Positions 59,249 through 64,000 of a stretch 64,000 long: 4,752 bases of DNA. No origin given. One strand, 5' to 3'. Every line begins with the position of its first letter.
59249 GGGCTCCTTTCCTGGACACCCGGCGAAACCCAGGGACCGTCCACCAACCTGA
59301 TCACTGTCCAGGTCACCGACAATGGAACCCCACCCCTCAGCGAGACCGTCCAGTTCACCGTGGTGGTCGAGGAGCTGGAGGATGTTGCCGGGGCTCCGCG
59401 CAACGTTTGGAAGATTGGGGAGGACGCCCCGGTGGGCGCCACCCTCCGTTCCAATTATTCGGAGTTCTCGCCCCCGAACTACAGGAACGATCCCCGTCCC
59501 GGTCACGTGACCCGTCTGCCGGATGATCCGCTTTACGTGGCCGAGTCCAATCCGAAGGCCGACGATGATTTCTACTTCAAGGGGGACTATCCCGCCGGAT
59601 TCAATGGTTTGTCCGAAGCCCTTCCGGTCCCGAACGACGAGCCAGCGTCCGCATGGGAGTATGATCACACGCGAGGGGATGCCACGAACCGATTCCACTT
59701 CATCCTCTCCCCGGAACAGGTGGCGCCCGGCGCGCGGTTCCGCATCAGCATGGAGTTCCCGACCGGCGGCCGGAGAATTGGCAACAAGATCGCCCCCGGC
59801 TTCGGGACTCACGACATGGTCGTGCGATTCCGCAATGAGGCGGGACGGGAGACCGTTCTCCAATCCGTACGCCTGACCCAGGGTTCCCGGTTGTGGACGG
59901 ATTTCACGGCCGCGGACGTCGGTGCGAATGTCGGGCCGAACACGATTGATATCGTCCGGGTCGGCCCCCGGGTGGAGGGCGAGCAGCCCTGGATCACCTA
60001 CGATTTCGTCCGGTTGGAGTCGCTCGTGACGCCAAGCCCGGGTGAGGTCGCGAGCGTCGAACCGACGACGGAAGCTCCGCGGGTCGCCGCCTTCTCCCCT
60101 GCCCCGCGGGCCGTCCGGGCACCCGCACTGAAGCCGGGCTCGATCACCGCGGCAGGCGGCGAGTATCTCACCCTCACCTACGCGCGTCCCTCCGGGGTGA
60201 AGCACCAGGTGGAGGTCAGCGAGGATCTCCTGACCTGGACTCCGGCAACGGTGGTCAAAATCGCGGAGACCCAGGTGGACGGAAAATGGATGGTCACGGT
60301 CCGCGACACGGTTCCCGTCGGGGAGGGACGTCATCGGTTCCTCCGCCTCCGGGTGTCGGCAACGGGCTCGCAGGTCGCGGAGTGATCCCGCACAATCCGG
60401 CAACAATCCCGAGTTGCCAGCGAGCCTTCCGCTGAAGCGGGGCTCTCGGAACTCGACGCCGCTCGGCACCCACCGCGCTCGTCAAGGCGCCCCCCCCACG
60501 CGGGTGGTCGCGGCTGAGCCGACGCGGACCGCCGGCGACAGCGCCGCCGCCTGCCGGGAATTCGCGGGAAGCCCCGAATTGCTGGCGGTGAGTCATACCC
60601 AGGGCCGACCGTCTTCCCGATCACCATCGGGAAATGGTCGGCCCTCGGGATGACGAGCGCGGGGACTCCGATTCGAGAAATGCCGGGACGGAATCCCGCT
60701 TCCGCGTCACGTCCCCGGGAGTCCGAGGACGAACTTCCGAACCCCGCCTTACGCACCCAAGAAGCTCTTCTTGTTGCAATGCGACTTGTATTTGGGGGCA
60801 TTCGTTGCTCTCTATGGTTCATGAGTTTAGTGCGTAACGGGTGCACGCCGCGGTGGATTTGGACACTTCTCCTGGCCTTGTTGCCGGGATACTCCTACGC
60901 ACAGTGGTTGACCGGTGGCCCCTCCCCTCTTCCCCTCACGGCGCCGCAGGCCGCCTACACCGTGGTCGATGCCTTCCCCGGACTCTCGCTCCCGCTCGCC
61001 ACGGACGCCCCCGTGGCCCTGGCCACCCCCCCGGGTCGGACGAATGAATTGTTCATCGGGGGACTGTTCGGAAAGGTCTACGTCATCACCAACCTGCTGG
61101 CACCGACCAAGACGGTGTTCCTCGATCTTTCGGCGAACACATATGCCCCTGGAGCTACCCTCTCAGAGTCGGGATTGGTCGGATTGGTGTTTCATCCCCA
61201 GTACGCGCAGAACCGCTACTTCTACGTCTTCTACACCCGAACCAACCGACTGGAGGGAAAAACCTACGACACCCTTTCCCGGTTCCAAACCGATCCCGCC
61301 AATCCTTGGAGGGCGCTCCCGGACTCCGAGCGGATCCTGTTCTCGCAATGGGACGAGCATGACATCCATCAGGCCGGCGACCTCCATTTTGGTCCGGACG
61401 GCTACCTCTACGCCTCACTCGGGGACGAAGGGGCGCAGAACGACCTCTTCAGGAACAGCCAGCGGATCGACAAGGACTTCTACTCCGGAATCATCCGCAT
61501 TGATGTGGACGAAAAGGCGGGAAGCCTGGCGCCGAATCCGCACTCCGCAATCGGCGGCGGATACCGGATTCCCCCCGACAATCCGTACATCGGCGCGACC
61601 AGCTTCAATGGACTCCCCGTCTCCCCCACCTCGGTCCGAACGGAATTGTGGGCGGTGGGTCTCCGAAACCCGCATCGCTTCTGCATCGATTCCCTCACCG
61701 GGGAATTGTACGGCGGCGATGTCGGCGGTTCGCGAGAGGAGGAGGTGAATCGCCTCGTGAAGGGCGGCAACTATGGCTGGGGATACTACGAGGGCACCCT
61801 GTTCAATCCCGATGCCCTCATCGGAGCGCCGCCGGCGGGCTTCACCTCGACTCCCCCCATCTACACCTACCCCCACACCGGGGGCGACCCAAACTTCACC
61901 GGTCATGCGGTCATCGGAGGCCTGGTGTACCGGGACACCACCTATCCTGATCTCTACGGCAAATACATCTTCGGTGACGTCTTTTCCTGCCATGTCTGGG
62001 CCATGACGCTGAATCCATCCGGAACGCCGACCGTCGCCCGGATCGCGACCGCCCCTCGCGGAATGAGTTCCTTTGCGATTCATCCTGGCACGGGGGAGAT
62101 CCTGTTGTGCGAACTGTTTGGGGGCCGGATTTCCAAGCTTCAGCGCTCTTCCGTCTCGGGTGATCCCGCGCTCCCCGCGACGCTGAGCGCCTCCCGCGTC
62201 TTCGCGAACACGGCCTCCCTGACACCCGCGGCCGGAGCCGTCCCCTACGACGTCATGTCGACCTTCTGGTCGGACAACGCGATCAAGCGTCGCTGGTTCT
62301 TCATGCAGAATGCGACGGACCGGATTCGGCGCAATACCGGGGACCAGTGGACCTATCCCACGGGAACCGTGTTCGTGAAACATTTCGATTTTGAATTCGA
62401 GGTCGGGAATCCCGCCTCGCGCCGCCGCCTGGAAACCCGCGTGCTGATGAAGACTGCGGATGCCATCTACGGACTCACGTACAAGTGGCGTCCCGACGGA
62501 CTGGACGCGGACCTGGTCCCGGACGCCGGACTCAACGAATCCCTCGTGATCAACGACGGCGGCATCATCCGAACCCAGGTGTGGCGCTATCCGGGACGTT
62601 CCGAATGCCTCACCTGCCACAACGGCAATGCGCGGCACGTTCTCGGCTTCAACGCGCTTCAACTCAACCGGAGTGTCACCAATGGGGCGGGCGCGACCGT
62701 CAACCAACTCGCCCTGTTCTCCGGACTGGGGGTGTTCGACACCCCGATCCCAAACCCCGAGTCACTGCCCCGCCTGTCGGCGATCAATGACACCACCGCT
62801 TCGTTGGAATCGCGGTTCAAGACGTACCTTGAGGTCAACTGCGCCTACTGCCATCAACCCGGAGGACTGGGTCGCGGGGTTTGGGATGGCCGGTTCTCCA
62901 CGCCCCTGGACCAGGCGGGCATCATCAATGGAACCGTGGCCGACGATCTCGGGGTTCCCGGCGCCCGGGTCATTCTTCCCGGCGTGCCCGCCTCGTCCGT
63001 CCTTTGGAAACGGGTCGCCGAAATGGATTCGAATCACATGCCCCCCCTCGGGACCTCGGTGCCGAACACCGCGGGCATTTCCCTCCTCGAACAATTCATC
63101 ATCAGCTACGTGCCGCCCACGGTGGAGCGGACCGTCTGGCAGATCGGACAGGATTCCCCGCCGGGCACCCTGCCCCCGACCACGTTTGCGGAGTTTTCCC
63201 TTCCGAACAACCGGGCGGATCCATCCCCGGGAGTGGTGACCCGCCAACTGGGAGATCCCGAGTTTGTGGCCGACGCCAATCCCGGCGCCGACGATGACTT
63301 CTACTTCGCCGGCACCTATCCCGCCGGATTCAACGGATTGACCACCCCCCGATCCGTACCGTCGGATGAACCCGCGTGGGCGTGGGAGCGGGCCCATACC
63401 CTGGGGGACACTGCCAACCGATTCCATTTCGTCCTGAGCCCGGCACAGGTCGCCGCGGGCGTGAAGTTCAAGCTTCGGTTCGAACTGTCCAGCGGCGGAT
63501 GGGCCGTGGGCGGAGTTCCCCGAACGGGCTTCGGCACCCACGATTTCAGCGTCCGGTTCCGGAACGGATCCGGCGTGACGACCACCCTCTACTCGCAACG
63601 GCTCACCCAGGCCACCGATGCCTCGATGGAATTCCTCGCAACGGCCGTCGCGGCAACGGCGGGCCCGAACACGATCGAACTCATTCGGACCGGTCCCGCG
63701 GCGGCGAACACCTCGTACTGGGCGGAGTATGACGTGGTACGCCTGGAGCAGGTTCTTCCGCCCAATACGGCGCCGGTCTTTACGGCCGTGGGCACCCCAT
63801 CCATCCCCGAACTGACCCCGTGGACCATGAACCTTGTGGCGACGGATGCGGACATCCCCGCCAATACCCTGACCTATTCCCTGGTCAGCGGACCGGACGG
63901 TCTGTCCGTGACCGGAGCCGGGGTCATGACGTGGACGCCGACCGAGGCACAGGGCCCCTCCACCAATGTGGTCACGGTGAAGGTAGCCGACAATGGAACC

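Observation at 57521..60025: Unassigned 215-aa module, triplicated with an exact 939-nt period and shared by three giant genes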

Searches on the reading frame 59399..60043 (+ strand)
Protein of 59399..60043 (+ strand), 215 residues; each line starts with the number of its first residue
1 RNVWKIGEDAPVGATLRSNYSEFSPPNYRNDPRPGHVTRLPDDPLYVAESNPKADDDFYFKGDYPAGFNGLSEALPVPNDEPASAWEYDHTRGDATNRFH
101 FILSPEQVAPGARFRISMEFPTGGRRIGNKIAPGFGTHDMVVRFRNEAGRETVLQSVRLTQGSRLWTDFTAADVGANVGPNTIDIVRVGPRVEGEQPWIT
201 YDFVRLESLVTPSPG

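Call 10: search_protein_families(library=pfam, proteins=[window:59399-60043:+], max_evalue=1)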
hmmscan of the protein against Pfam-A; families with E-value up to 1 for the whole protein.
window:59399-60043:+ (215 aa): 1 family
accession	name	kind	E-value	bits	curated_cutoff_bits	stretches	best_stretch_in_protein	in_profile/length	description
PF20057.4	DUF6456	-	0.092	13.3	26.3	0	144-186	16-57/136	Domain of unknown function (DUF6456)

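Call 12: search_protein_families(library=ncbifam, proteins=[window:59399-60043:+], max_evalue=1)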
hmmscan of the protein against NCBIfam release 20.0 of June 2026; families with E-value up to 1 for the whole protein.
window:59399-60043:+ (215 aa): 0 families

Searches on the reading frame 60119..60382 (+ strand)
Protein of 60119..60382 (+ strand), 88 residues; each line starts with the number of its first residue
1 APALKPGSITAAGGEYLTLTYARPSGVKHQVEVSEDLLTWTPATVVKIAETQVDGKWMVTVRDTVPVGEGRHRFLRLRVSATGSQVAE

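Call 57: find_homologous_proteins(query=window:60119-60382:+, max_evalue=0.001)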
Query seq(88 aa): no candidate shares three 5-residue words with the query. No homologue found.
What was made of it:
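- Tried and rejected: Word-index search with the C-terminal tail found no candidates (call 57).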

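Call 62: search_protein_families(library=pfam, alignment_id=A4, max_evalue=1)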
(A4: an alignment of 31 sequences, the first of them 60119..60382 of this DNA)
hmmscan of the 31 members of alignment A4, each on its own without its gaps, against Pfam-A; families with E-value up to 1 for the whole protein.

A. member 1, window:60119-60382:+ (88 aa): 2 families
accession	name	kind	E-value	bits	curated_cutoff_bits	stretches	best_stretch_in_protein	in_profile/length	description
PF13163.11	DUF3999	-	2.9e-05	23.9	30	1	17-84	130-198/424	Protein of unknown function (DUF3999)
PF01483.27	P_proprotein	-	0.084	13.4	21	1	32-71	40-78/86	Proprotein convertase P-domain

B. families by the number of members that match (of 31 scanned): 5 families
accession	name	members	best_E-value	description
PF13163.11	DUF3999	19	2.9e-05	Protein of unknown function (DUF3999)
PF00754.31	F5_F8_type_C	4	0.015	F5/8 type C domain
PF22633.2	F5_F8_type_C_2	2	0.0045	NedA-like, galactose-binding domain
PF01483.27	P_proprotein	1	0.084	Proprotein convertase P-domain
PF04616.20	Glyco_hydro_43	1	0.17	Glycosyl hydrolases family 43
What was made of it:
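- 60119..60382 (+): C-terminal Ig-like tail domain of about 88 aa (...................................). Weak Pfam DUF3999 hits (call 62).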

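Call 65: predict_structure(alignment_id=A4)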
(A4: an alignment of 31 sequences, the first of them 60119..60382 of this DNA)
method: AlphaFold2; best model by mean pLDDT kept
length: 88 residues; sequences in the alignment: 31
mean_pLDDT: 89.7   pTM: 0.77
mean pLDDT of the five models: 89.7, 88.5, 88.5, 88.1, 88.0
residues with pLDDT >= 90: 67; 70-90: 12; 50-70: 5; < 50: 4
segments of 3 or more residues with pLDDT < 50: 85-88
pLDDT, mean of each block of 10 residues (from residue 1): 86 95 92 97 97 94 90 93 56
secondary structure, 60 per line:
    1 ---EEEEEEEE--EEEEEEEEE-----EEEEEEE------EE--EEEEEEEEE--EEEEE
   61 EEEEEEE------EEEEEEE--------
elements in order: E4-11 E14-22 E28-34 E45-53 E56-67 E74-80
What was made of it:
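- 60119..60382 (+): AlphaFold2 pLDDT 89.7, six strands (call 65).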

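Call 67: fold_search(model_id=the predicted structure, library=pdb)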
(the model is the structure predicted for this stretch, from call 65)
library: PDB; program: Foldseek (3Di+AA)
matches with E <= 10: 1960; with E <= 0.001: 0
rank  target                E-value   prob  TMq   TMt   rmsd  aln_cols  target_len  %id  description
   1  3lqz_B                1.8e-02  1.00  0.59  0.31   4.5        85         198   14  Crystal Structure of HLA-DP2 (released 2010-04-14)
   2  6c09_A                1.8e-02  1.00  0.56  0.23   4.5        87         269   21  Ternary crystal structure of the 3C8 TCR-CD1c-monoacylglycerol complex (released 2018-03-21)
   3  3of6_E                2.1e-02  0.97  0.38  0.34   4.6        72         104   15  Human pre-T cell receptor crystal structure (released 2010-10-20)
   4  7t2b_G                3.6e-02  1.00  0.60  0.33   4.3        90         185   11  Crystal structure of the 5F TCR in complex with HLA-DP4-Ply (released 2022-12-28)
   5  6cyw_A                3.8e-02  1.00  0.61  0.24   4.4        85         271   16  Structure of sphingomyelin in complex with mouse CD1d (released 2019-04-10)
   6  6c6h_A                3.8e-02  0.99  0.51  0.21   6.0        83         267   17  Structure of glycolipid aGSA[8,P5m] in complex with mouse CD1d (released 2019-01-30)
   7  7t2d_Q                4.0e-02  0.96  0.44  0.27   6.0        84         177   12  Crystal structure of the B1 TCR in complex with HLA-DP4-Ply (released 2022-12-28)
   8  2iad_B                4.5e-02  0.99  0.51  0.27   4.2        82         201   12  CLASS II MHC I-AD IN COMPLEX WITH AN INFLUENZA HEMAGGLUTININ PEPTIDE 126-138 (released 1998-11-18)
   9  3of6_D                4.8e-02  0.91  0.38  0.35   4.6        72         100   15  Human pre-T cell receptor crystal structure (released 2010-10-20)
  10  8d5n_A                5.3e-02  1.00  0.58  0.23   3.8        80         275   11  Crystal structure of Ld-HF10 (released 2022-09-14)
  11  7t2d_L                5.3e-02  0.94  0.45  0.27   6.0        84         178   12  Crystal structure of the B1 TCR in complex with HLA-DP4-Ply (released 2022-12-28)
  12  5fkp_A                5.6e-02  1.00  0.62  0.25   4.4        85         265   15  Crystal structure of the mouse CD1d in complex with the p99 peptide (released 2016-03-30)
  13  1ce6_A                5.6e-02  1.00  0.58  0.23   3.8        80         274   11  MHC CLASS I H-2DB COMPLEXED WITH A SENDAI VIRUS NUCLEOPROTEIN PEPTIDE (released 1999-03-26)
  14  4mng_A                5.6e-02  1.00  0.60  0.24   4.5        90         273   17  Structure of the DP10.7 TCR with CD1d-sulfatide (released 2013-12-18)
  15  5dmk_B                5.6e-02  0.98  0.46  0.26   5.1        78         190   12  Crystal Structure of IAg7 in complex with RLGL-WE14 (released 2015-10-28)
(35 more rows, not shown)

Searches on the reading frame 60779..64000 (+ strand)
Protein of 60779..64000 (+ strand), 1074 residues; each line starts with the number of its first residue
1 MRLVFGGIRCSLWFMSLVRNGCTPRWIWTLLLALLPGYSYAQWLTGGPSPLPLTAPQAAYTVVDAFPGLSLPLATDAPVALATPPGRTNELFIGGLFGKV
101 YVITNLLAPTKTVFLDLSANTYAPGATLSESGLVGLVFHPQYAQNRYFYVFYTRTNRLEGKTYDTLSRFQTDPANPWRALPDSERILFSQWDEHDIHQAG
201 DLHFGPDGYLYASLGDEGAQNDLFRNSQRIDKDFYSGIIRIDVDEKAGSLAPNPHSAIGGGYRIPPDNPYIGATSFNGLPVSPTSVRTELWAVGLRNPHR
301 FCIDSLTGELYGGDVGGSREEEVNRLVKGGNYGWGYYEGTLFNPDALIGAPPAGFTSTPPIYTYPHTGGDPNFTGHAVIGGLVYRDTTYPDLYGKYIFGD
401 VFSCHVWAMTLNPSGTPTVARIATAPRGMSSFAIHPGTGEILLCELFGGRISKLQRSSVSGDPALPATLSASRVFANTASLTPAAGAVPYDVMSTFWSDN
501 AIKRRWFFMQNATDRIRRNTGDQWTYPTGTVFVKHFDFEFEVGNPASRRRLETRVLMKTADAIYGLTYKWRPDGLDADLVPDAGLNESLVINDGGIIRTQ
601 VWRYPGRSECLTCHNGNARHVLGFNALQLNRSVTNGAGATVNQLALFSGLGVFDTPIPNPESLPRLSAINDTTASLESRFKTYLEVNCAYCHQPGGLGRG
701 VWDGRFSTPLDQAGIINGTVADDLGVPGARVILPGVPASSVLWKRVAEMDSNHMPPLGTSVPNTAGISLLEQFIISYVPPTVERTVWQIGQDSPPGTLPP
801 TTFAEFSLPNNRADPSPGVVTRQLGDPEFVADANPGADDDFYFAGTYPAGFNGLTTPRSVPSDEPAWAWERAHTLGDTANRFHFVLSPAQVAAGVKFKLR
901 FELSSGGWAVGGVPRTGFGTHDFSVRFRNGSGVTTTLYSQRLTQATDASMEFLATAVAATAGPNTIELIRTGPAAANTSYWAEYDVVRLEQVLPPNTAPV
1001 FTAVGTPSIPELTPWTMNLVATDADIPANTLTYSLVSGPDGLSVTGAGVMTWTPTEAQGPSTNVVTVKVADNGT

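Call 10: search_protein_families(library=pfam, proteins=[window:60779-64000:+], max_evalue=1)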
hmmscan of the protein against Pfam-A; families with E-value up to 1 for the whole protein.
window:60779-64000:+ (1074 aa): 6 families
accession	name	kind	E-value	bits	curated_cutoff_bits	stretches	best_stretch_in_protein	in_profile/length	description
PF07995.17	GSDH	-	8e-27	94.8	25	1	129-414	47-291/332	Glucose / Sorbosone dehydrogenase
PF17963.7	Big_9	-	0.00012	23.4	23.6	1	996-1072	1-77/89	Bacterial Ig domain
PF07635.16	PSCyt1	-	0.022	15.8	22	1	727-757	28-58/59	Planctomycete cytochrome C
PF13442.11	Cytochrome_CBB3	-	0.03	15.1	27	1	681-708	8-25/68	Cytochrome C oxidase, cbb3-type, subunit III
PF23500.1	DUF7133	-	0.11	12.2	27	1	182-246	117-180/385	Domain of unknown function (DUF7133)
PF17803.7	Cadherin_4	-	0.14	13.1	25.1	1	992-1041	7-58/71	Bacterial cadherin-like domain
